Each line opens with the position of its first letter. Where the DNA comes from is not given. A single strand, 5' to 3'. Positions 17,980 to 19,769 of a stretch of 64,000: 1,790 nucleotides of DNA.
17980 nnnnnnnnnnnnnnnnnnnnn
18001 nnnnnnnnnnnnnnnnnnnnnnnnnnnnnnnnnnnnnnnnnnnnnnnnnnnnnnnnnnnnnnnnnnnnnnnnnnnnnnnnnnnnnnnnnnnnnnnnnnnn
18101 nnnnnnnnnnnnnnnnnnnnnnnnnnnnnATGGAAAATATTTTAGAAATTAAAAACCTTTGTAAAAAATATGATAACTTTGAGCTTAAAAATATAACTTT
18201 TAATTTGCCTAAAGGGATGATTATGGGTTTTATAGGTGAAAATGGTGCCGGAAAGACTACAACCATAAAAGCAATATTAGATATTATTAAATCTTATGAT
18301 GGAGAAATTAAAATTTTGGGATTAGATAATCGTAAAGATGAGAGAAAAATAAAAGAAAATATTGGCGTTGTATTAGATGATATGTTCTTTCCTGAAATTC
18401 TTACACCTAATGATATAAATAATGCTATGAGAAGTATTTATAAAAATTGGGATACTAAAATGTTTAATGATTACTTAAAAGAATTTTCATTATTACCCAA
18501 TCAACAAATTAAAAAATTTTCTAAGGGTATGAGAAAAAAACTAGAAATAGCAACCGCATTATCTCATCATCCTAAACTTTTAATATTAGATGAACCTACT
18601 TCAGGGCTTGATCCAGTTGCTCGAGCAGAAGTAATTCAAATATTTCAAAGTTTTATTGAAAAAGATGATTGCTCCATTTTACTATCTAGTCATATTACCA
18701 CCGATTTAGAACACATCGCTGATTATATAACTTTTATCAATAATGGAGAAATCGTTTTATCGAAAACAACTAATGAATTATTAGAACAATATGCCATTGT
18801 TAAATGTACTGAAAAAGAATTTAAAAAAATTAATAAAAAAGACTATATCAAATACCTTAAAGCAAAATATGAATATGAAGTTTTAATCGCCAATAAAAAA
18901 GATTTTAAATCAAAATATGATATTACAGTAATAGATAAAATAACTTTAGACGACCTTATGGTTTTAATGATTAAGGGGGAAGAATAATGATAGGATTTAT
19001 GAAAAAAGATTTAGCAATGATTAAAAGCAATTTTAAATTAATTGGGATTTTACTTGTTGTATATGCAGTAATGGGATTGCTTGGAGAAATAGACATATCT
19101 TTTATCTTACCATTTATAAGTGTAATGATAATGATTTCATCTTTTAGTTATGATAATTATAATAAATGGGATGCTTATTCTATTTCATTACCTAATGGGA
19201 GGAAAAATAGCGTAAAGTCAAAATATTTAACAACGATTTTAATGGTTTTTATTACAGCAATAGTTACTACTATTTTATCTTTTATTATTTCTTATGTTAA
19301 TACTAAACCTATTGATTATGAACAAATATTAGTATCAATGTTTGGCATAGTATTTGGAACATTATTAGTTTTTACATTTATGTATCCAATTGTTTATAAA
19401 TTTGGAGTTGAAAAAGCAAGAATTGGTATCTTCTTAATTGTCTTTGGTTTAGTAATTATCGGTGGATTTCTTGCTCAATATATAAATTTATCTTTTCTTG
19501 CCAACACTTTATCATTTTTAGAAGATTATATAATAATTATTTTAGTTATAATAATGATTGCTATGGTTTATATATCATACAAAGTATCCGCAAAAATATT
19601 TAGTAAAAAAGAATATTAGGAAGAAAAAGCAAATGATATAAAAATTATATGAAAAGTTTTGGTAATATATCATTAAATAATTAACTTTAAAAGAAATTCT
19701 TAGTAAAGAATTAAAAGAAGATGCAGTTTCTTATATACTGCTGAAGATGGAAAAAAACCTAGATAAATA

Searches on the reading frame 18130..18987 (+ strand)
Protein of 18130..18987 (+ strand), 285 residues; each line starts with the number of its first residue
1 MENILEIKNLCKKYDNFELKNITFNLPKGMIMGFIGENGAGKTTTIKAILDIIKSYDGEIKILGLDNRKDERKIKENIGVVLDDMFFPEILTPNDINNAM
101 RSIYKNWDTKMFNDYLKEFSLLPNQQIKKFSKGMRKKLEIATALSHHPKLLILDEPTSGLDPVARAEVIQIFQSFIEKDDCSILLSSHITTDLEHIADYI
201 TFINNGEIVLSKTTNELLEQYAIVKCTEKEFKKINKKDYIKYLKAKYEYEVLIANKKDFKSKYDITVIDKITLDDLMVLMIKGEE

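Call 71: search_protein_families(library=pfam, proteins=[window:18130-18987:+], max_evalue=0.00001)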
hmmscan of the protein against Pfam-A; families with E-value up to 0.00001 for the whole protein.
window:18130-18987:+ (285 aa): 2 families
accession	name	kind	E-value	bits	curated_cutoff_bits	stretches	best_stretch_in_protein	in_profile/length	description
PF00005.33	ABC_tran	-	1.7e-26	93.9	25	1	19-158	1-137/137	ABC transporter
PF13304.12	AAA_21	-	4.8e-15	56.8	27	1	118-188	226-298/304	AAA domain, putative AbiEii toxin, Type IV TA system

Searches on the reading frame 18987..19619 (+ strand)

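Call 72: search_protein_families(library=pfam, proteins=[window:18987-19619:+], max_evalue=0.00001)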
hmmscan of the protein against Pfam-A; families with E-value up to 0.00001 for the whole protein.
window:18987-19619:+ (210 aa): 1 family
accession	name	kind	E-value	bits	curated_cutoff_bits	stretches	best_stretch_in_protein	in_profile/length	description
PF13346.12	ABC2_membrane_5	-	1.6e-33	116.4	25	1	5-205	3-204/205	ABC-2 family transporter protein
